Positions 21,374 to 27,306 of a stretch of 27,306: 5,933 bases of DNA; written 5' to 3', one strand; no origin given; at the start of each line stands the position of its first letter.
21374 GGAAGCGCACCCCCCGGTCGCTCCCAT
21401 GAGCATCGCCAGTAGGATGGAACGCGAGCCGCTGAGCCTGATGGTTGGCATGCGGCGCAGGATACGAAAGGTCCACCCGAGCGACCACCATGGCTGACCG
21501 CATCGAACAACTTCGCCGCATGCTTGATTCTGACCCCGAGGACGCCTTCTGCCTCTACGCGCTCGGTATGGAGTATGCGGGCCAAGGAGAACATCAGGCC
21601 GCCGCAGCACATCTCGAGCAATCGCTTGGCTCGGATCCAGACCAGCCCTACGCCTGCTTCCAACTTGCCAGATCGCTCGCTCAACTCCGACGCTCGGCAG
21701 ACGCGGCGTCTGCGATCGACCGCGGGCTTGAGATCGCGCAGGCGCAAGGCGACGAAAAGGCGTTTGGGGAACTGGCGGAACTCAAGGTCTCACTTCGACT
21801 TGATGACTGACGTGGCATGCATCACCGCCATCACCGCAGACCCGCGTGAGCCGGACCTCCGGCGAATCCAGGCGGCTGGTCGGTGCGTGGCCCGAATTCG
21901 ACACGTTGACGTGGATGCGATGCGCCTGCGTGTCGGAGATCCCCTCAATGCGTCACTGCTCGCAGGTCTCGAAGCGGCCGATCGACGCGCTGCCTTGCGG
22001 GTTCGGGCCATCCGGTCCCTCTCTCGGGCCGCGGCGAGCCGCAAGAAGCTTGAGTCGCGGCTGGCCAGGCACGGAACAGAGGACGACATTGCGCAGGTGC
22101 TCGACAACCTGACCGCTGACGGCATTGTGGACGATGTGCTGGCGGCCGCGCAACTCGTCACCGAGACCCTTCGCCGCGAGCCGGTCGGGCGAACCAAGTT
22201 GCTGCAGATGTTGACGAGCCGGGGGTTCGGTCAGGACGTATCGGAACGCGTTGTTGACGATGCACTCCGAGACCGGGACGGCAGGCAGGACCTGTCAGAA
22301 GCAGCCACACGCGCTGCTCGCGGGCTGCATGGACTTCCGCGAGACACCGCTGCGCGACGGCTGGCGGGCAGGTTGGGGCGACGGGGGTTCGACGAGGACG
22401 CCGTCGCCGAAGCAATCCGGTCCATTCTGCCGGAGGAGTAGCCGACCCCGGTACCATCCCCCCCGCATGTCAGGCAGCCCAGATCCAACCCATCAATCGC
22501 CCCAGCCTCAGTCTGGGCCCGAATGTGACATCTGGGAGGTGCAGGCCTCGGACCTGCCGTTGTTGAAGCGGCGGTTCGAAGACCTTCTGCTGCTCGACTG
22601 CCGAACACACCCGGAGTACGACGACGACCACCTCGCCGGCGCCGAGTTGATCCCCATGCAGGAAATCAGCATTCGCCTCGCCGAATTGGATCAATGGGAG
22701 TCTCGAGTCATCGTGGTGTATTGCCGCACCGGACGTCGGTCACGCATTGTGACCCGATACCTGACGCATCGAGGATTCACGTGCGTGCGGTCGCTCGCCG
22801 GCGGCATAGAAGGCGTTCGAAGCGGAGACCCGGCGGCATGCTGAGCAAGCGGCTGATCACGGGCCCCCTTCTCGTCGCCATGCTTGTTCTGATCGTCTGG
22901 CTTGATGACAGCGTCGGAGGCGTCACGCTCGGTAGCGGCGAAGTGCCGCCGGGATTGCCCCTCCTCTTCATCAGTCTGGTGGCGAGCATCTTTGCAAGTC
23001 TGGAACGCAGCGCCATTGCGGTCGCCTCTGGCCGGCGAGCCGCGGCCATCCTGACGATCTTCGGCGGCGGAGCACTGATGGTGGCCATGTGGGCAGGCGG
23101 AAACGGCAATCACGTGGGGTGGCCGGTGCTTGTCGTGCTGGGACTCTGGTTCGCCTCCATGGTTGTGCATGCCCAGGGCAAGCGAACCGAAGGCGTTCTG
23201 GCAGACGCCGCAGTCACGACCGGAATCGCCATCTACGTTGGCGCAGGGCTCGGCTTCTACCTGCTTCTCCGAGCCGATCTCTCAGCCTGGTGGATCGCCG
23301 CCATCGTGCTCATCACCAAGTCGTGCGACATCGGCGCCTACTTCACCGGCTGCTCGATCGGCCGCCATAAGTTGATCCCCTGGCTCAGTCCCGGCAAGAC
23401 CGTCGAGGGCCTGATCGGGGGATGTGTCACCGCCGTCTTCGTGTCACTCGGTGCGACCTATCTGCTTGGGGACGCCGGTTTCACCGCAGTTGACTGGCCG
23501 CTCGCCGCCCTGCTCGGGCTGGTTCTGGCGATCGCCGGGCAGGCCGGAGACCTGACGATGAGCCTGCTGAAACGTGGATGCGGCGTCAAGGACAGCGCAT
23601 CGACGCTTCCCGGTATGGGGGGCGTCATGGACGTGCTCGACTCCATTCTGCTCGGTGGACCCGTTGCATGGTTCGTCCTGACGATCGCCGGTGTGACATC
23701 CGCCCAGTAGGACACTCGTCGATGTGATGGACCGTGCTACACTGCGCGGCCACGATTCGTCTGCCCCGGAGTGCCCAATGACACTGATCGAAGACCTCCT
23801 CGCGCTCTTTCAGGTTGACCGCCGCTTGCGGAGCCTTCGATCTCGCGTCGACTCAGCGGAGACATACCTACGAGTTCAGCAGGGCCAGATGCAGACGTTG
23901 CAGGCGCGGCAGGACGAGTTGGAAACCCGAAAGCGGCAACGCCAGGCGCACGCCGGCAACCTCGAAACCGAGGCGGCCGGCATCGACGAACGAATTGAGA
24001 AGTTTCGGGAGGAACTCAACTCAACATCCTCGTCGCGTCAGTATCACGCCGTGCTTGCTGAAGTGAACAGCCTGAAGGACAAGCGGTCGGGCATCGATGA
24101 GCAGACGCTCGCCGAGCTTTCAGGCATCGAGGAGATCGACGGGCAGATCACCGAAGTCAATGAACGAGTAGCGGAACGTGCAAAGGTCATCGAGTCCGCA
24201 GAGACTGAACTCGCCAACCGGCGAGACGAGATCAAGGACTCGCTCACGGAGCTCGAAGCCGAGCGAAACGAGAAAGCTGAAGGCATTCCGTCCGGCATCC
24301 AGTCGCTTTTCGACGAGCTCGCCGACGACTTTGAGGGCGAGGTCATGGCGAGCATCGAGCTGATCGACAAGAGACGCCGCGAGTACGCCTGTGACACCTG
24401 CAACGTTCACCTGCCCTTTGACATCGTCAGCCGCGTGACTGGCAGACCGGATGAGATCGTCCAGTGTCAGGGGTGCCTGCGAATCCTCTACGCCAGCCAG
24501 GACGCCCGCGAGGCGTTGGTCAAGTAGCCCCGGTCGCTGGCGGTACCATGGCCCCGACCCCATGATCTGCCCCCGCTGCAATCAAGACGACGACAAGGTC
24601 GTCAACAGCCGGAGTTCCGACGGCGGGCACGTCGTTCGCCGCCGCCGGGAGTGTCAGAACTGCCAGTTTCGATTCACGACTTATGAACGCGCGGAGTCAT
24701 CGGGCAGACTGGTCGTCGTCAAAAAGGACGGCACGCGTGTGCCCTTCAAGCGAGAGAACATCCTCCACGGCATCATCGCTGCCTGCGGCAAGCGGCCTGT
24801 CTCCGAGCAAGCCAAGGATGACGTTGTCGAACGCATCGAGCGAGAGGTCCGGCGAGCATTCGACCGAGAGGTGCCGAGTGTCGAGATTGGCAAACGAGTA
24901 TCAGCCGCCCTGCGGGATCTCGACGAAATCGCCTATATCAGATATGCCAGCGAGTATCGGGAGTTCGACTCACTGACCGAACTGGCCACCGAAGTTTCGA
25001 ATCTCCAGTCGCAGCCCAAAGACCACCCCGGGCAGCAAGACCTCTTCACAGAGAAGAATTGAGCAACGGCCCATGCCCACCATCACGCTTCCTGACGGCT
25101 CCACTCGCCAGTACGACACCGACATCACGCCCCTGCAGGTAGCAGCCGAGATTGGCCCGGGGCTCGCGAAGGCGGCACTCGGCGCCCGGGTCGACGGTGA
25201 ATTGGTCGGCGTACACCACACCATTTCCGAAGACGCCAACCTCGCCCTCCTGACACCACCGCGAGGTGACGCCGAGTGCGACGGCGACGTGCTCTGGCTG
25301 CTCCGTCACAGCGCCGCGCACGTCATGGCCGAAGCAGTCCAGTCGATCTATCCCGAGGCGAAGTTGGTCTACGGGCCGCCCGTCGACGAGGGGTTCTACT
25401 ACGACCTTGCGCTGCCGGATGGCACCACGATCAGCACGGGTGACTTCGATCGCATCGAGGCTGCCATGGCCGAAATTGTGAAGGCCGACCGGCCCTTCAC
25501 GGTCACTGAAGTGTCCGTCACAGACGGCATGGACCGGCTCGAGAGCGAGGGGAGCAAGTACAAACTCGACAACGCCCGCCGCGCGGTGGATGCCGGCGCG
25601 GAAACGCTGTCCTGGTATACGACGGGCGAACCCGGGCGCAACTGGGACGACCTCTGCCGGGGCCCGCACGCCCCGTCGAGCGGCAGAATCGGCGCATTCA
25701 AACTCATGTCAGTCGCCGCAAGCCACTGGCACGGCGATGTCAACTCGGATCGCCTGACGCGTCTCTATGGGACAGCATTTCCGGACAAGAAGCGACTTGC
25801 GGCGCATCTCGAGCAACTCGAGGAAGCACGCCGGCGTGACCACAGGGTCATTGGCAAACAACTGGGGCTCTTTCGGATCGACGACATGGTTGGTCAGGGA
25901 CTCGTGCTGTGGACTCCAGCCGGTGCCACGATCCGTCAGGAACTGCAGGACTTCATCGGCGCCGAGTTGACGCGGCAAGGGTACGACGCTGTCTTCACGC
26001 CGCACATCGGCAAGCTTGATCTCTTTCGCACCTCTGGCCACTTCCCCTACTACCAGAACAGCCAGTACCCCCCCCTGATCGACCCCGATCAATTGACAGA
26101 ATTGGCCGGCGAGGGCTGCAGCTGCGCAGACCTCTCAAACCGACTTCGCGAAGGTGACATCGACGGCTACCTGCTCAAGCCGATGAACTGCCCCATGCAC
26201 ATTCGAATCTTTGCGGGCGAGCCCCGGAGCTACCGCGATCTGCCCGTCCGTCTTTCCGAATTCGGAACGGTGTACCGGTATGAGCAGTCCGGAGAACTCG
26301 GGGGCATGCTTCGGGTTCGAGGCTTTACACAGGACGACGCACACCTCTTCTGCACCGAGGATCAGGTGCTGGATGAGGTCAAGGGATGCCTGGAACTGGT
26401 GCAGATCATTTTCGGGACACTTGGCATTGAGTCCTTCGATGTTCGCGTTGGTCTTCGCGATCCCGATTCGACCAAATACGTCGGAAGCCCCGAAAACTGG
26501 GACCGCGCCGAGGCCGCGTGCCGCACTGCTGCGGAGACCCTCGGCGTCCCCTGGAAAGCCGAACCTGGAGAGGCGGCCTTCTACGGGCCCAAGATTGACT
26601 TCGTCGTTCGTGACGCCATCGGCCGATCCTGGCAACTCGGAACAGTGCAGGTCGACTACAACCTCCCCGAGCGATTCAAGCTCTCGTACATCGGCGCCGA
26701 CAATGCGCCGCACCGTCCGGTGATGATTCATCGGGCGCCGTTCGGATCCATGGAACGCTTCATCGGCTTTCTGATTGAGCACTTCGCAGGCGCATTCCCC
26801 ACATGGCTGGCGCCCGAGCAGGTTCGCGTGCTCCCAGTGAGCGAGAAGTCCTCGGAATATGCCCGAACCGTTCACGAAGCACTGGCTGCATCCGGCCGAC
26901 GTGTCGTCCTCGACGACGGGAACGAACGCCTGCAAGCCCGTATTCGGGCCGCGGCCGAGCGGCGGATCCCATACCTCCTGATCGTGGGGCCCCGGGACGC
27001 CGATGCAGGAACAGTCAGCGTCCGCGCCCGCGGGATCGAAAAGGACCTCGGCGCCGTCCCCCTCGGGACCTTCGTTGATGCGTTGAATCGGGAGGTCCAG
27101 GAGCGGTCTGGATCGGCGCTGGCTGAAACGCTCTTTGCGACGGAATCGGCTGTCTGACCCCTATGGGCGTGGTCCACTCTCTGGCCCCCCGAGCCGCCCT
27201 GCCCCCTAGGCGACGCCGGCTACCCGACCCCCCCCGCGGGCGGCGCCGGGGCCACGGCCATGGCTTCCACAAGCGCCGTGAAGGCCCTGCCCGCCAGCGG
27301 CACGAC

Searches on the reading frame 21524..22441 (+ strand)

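Call 7: search_protein_families(library=pfam, proteins=[window:21524-22441:+])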
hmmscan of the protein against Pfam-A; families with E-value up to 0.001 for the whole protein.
window:21524-22441:+ (305 aa): 2 families
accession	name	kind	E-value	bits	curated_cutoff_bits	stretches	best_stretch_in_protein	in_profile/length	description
PF21982.2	RecX_HTH1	-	1.6e-08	34.8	26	1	160-194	3-38/40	RecX, first three-helix domain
PF21981.2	RecX_HTH3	-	4.6e-05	23.9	26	0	259-298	9-48/48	RecX, third three-helix domain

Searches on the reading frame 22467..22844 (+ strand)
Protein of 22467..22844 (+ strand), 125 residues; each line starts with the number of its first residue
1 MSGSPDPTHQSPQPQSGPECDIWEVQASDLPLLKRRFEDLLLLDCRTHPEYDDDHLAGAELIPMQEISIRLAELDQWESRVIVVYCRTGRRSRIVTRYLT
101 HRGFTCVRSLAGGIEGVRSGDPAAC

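Call 10: search_protein_families(library=pfam, max_evalue=0.01, proteins=[window:22467-22844:+])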
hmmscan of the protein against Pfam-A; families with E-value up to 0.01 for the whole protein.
window:22467-22844:+ (125 aa): 1 family
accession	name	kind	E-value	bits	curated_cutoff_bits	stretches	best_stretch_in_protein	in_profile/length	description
PF00581.25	Rhodanese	-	3e-14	53.7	22.2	1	33-117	5-99/102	Rhodanese-like domain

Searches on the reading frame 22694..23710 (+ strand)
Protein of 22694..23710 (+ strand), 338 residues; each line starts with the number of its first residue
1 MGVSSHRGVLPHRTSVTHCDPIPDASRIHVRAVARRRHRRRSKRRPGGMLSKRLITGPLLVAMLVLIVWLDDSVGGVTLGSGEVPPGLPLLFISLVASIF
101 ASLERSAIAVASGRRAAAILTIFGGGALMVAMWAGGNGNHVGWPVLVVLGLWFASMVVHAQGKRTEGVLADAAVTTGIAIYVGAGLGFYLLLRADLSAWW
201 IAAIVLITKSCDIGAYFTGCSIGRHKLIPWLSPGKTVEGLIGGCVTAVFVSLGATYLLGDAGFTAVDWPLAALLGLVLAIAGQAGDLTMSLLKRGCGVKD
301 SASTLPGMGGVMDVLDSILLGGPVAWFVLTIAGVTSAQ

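Call 10: search_protein_families(library=pfam, max_evalue=0.01, proteins=[window:22694-23710:+])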
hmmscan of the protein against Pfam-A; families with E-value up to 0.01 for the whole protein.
window:22694-23710:+ (338 aa): 1 family
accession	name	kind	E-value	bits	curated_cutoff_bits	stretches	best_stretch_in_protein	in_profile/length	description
PF01148.25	CTP_transf_1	-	8.4e-45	154.1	24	1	88-331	23-263/264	Cytidylyltransferase family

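Call 35: find_related_loci(query=window:22694-23710:+, collection=metagenome_contigs, flank=10000)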
Query window:22694-23710:+ (338 aa) in metagenome_contigs; peptide patterns used: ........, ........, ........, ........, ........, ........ (x = any residue, [..] = any of these).
219 stretches matched a pattern; 24 encode a relative of the query (tblastn E <= 1e-3); 24 distinct loci.
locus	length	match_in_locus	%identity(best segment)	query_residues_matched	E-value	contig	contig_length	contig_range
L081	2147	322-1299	54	6-329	7e-104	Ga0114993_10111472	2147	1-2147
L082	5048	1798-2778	56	7-329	3e-97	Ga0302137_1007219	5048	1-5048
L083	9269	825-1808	53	7-329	4e-96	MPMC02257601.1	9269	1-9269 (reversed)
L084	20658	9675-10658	53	7-329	6e-95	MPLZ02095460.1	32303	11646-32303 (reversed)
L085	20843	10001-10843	58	49-326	3e-92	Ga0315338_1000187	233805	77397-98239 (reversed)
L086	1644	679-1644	55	1-318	2e-96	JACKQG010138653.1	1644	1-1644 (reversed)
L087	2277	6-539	67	152-329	2e-75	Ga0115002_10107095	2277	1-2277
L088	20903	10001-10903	47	41-331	2e-69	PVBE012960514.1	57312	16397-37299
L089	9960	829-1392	39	142-330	1e-31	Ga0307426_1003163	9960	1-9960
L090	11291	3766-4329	39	142-330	1e-31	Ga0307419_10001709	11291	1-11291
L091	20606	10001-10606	38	125-331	5e-32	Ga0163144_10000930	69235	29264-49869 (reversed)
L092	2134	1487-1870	50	200-331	7e-31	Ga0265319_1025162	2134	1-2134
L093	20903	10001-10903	33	13-331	5e-30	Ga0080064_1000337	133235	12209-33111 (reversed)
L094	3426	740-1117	44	201-331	1e-28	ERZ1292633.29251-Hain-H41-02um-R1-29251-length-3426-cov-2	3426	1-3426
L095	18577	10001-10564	39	142-330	1e-27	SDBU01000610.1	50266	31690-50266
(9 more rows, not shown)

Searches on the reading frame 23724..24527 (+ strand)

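Call 10: search_protein_families(library=pfam, max_evalue=0.01, proteins=[window:23724-24527:+])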
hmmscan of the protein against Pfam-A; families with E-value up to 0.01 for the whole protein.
window:23724-24527:+ (267 aa): 3 families
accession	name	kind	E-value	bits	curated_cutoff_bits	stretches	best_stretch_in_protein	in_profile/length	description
PF24481.2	CT398_CC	-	5.6e-08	33.3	27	1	30-200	3-176/180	CT398-like coiled coil hairpin domain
PF02591.20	Zn_ribbon_9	-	2.6e-05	24.7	29.1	1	222-255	1-33/33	C4-type zinc ribbon domain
PF22638.1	FlgK_D1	-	0.0059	16.7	28.6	1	115-177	58-119/233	Flagellar hook-associated protein FlgK helical domain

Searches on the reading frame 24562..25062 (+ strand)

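Call 10: search_protein_families(library=pfam, max_evalue=0.01, proteins=[window:24562-25062:+])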
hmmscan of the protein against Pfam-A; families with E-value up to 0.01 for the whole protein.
window:24562-25062:+ (166 aa): 2 families
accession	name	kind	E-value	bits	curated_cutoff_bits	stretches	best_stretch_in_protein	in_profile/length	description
PF03477.21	ATP-cone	-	2.2e-20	73.4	25.8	1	51-136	2-86/88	ATP cone domain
PF22811.2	Zn_ribbon_NrdR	-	5.3e-19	68.3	27.2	1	1-42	1-42/42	Transcriptional repressor NrdR-like, N-terminal domain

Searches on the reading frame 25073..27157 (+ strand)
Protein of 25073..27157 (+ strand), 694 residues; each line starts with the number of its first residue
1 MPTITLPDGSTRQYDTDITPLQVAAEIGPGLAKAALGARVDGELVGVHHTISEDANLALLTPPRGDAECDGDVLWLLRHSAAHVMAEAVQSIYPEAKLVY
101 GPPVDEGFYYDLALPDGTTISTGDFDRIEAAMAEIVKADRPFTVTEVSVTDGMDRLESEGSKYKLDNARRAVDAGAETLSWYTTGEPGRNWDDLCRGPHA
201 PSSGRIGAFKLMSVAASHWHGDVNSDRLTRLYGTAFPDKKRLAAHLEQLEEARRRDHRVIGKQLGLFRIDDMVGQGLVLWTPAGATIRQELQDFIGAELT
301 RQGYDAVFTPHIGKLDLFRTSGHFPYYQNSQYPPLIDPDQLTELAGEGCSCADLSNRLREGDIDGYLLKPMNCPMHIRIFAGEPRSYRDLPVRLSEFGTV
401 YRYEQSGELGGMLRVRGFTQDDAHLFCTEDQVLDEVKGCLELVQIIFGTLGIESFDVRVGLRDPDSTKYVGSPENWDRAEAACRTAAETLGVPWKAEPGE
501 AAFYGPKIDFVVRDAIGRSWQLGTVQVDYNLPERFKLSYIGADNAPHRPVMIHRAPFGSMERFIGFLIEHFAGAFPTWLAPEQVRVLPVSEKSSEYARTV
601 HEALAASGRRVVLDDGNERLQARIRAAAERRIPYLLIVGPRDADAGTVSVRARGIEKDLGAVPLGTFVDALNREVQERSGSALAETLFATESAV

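Call 10: search_protein_families(library=pfam, max_evalue=0.01, proteins=[window:25073-27157:+])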
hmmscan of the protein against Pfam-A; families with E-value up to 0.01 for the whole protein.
window:25073-27157:+ (694 aa): 4 families
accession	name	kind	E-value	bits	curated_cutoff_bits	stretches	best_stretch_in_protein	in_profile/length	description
PF00587.30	tRNA-synt_2b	-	8.3e-46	156.7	29.3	1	364-571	9-179/179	tRNA synthetase class II core domain (G, H, P, S and T)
PF03129.25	HGTP_anticodon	-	2e-17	63.5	21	1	583-672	1-92/94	Anticodon binding domain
PF02824.27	TGS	-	8.2e-13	48.6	22.2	1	3-61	2-60/60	TGS domain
PF07973.19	tRNA_SAD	-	5.2e-08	33.2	24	1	193-232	12-44/44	Threonyl and Alanyl tRNA synthetase second additional domain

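Call 42: find_encoding_contigs(protein=window:25073-27157:+, flank=10000, max_places=6)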
Protein window:25073-27157:+ (694 aa): 1 contig read that carries it; 1 place shown.
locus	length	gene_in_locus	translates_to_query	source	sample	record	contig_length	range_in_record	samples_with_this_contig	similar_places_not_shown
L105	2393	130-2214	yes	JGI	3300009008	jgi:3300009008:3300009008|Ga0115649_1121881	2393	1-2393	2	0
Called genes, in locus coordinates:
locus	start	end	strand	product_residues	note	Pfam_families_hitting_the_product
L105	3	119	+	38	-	?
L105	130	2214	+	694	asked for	PF02824:TGS, PF07973:tRNA_SAD, PF00587:tRNA-synt_2b, PF03129:HGTP_anticodon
